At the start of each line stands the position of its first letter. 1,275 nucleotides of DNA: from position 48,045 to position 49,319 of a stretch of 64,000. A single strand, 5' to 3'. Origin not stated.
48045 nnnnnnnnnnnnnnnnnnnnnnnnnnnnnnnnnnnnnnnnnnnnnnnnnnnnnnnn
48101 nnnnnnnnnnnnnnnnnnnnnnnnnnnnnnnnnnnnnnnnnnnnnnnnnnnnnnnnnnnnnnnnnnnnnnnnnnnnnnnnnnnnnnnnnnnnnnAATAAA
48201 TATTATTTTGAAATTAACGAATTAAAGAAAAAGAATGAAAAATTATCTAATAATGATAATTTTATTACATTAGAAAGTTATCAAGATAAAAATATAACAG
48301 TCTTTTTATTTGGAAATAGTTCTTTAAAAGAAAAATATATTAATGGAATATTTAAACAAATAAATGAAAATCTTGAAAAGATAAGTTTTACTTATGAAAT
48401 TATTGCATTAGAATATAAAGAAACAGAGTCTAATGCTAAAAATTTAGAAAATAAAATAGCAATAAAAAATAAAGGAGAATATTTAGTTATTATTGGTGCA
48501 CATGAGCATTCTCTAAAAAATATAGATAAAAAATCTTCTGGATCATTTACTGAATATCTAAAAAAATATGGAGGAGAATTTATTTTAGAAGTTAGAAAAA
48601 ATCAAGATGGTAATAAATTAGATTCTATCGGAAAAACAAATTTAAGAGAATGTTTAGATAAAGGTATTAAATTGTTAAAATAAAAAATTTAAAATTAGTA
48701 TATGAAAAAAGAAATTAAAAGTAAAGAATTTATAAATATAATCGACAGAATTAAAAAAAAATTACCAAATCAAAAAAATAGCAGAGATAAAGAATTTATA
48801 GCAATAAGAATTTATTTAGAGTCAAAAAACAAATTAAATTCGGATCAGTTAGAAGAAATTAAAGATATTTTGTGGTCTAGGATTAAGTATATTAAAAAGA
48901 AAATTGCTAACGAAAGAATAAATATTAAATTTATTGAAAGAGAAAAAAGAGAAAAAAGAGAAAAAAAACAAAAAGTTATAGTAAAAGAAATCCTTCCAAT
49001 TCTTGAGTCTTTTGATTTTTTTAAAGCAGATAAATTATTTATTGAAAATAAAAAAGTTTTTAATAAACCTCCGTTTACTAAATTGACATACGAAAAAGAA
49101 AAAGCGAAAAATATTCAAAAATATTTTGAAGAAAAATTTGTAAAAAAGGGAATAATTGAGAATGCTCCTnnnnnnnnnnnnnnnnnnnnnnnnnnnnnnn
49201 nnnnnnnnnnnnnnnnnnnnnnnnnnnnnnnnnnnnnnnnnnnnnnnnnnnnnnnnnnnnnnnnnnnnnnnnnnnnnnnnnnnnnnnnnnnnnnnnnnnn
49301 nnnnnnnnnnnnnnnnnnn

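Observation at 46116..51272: Tandem pair of ~855-aa helicase-nuclease fusion genes: candidate undescribed two-gene nucleic-acid surveillance (defence-like) module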

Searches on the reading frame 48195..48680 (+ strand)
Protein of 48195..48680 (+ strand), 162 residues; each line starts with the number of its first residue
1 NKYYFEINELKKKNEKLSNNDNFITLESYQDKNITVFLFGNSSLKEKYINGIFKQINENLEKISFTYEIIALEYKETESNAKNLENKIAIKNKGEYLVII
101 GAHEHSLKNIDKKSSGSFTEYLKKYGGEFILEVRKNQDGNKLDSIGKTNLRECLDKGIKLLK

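Call 24: search_protein_families(library=pfam, proteins=[window:48201-48680:+], max_evalue=10)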
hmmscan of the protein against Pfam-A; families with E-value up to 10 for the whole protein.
seq(160 aa): 2 families
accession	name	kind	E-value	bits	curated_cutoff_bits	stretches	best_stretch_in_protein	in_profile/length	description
PF18882.5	DUF5647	-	0.19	12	27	1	56-104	22-70/79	Family of unknown function (DUF5647)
PF24199.1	DUF7424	-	3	8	27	1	5-67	71-132/196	Domain of unknown function (DUF7424)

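Call 56: search_protein_representatives(protein=window:48195-48680:+)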
Query: 162 residues. Proteins with E-value up to 0.001 (for the whole library): 5; up to 1e-10: 2; up to 1e-30: 1. The best 5 are listed.
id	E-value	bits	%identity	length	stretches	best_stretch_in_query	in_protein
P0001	5.3e-93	325.6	100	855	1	1-162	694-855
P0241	1.6e-17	80.6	43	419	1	10-157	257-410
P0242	2.0e-06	44.6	29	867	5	83-139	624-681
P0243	4.8e-06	43.4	27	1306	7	70-123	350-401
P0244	4.1e-05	40.3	36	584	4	93-139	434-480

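Call 68: predict_structure(alignment_id=A5)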
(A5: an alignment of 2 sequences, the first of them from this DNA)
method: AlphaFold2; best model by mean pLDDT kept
length: 144 residues; sequences in the alignment: 2
mean_pLDDT: 48.4   pTM: 0.45
mean pLDDT of the five models: 48.4, 45.2, 43.2, 39.7, 35.2
residues with pLDDT >= 90: 0; 70-90: 0; 50-70: 73; < 50: 71
segments of 3 or more residues with pLDDT < 50: 1-14, 23-25, 40-47, 53-57, 84-99, 106-113, 118-129
pLDDT, mean of each block of 10 residues (from residue 1): 28 50 51 54 48 49 60 54 42 42 48 48 44 57 51
secondary structure, 60 per line:
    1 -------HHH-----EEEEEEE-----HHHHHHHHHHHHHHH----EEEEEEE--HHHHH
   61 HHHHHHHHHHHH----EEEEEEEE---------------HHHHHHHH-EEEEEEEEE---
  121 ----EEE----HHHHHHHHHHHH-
elements in order: E16-22 H28-42 E47-53 H56-72 E77-84 H100-107 E109-117 E125-127 H132-143

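Call 76: fold_search(model_id=the predicted structure, library=pdb)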
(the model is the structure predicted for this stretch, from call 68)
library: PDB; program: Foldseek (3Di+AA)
matches with E <= 10: 1288; with E <= 0.001: 0
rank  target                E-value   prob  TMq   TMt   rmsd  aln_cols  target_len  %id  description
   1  7qsq_C                1.0e-01  0.23  0.31  0.33   9.5       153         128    7  Permutated N-terminal lobe of the ribose binding protein from Thermotoga maritima (released 2023-01-11)
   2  7f97_A                1.1e-01  0.57  0.38  0.14   6.9       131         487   10  Plasmodium falciparum Prolyl-tRNA Synthetase (PfPRS) in Complex with L-proline and compound L97 (released 2023-01-04)
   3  7v09_A                1.1e-01  0.54  0.30  0.13   4.0        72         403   17  Crystal structure of ECL_RS08780, putative sugar transport system periplasmic sugar-binding protein (released 2022-05-18)
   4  7f96                  1.2e-01  0.33  0.32  0.13   8.2       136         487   11  Plasmodium falciparum Prolyl-tRNA Synthetase (PfPRS) in Complex with L-proline and compound L95 (released 2023-01-04)
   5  5f7v_A                1.2e-01  0.30  0.30  0.13   9.1        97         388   14  ABC substrate-binding protein Lmo0181 from Listeria monocytogenes in complex with cycloalternan (released 2016-09-07)
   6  4q15_B                1.6e-01  0.47  0.38  0.15   6.5       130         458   12  Crystal Structure of Prolyl-tRNA synthetase (ProRS, Proline--tRNA ligase) from Plasmodium falciparum in complex with H (released 2016-04-20)
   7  4ztu_B                1.6e-01  0.30  0.33  0.17   7.2       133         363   11  Structural basis for processivity and antiviral drug toxicity in human mitochondrial DNA replicase (released 2015-09-23)
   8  5c53_B                1.9e-01  0.28  0.33  0.17   7.1       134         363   10  Probing the Structural and Molecular Basis of Nucleotide Selectivity by Human Mitochondrial DNA Polymerase gamma (released 2016-01-27)
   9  5dzs_B                2.1e-01  0.51  0.41  0.25   5.9       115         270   14  1.5 Angstrom Crystal Structure of Shikimate Dehydrogenase 1 from Peptoclostridium difficile. (released 2015-10-07)
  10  2zyo_A                2.1e-01  0.35  0.29  0.13   4.7        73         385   16  Crystal structure of cyclo/maltodextrin-binding protein complexed with maltotetraose (released 2009-03-31)
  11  7c6g_B                2.1e-01  0.35  0.29  0.12   4.6        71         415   14  Crystal structure of beta-glycosides-binding protein (W177X) of ABC transporter in an open-liganded state bound to gen (released 2020-10-21)
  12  5t0z_A                2.1e-01  0.25  0.37  0.35  10.4       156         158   11  PelC from Geobacter metallireducens (released 2017-03-15)
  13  3cg3                  2.1e-01  0.23  0.27  0.15   5.6        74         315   11  Crystal structure of P. horikoshii periplasmic binding protein ModA/WtpA with bound tungstate (released 2009-03-10)
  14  7evu_B                2.2e-01  0.35  0.35  0.14   7.1       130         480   13  Co-crystal Structure of Toxoplasma gondii Prolyl tRNA Synthetase (TgPRS) in complex with HFG and JE6 (released 2022-03-09)
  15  5t0z_B                2.2e-01  0.28  0.38  0.35   9.8       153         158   10  PelC from Geobacter metallireducens (released 2017-03-15)
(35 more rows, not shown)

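Call 77: find_encoding_contigs(protein=P0241, flank=10000, max_places=4)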
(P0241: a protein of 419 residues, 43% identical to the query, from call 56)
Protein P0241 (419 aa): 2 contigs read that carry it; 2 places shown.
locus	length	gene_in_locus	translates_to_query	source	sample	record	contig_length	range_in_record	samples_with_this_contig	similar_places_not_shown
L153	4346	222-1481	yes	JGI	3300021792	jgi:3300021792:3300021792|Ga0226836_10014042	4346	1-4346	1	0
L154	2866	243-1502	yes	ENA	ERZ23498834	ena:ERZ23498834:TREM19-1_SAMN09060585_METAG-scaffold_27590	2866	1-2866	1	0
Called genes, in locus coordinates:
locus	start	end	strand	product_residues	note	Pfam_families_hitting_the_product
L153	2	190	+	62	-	?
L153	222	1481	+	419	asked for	-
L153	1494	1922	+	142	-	-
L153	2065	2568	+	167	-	-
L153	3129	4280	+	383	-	PF01051:Rep3_N, PF21205:Rep3_C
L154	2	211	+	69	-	?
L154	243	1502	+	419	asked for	-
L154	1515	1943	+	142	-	-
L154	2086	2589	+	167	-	-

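Call 92: search_protein_families(library=pfam, proteins=[L153:1494-1919:+, L153:2065-2565:+], max_evalue=1)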
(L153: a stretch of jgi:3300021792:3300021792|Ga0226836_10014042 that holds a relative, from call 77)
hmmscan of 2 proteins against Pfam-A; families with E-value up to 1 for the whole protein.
L153:1494-1919:+ (142 aa): 1 family
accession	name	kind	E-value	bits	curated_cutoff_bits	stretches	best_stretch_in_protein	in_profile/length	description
PF22761.1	NrS1-1_pol-like_head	-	0.073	13.7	27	1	25-58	53-86/88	NrS-1 polymerase-like head domain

L153:2065-2565:+ (167 aa): 2 families
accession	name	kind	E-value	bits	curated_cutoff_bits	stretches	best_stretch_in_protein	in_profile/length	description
PF06395.16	CDC24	-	0.071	13.8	21.3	1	90-149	29-85/89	CDC24 Calponin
PF15966.10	F-box_4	-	0.2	12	32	1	30-53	9-32/116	F-box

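Call 95: search_protein_families(library=padloc, proteins=[P0241], max_evalue=0.001)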
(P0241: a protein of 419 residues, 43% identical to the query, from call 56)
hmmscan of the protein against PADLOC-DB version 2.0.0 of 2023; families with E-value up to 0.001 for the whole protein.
P0241 (419 aa): 0 families

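Call 107: search_protein_families(library=padloc, proteins=[window:48249-48680:+], max_evalue=0.1)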
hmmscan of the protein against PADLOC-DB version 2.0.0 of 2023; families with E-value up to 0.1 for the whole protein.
seq(144 aa): 0 families

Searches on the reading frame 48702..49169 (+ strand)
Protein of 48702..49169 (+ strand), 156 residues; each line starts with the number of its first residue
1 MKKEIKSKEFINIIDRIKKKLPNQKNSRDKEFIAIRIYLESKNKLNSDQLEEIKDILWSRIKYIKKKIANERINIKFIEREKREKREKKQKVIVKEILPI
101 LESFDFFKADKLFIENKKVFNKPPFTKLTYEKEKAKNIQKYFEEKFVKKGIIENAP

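Call 24: search_protein_families(library=pfam, proteins=[window:48702-49169:+], max_evalue=10)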
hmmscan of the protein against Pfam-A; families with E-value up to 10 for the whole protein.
seq(156 aa): 2 families
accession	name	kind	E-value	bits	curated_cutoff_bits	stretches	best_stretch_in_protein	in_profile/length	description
PF01335.27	DED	-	0.0044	17.7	35.9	1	3-57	10-64/82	Death effector domain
PF23170.1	bHLH_PER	-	0.056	13.6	27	1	6-30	4-28/60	Period circadian protein homolog bHLH-like domain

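Call 107: search_protein_families(library=padloc, proteins=[window:48702-49169:+], max_evalue=0.1)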
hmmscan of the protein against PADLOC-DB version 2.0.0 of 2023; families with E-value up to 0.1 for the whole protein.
seq(156 aa): 0 families
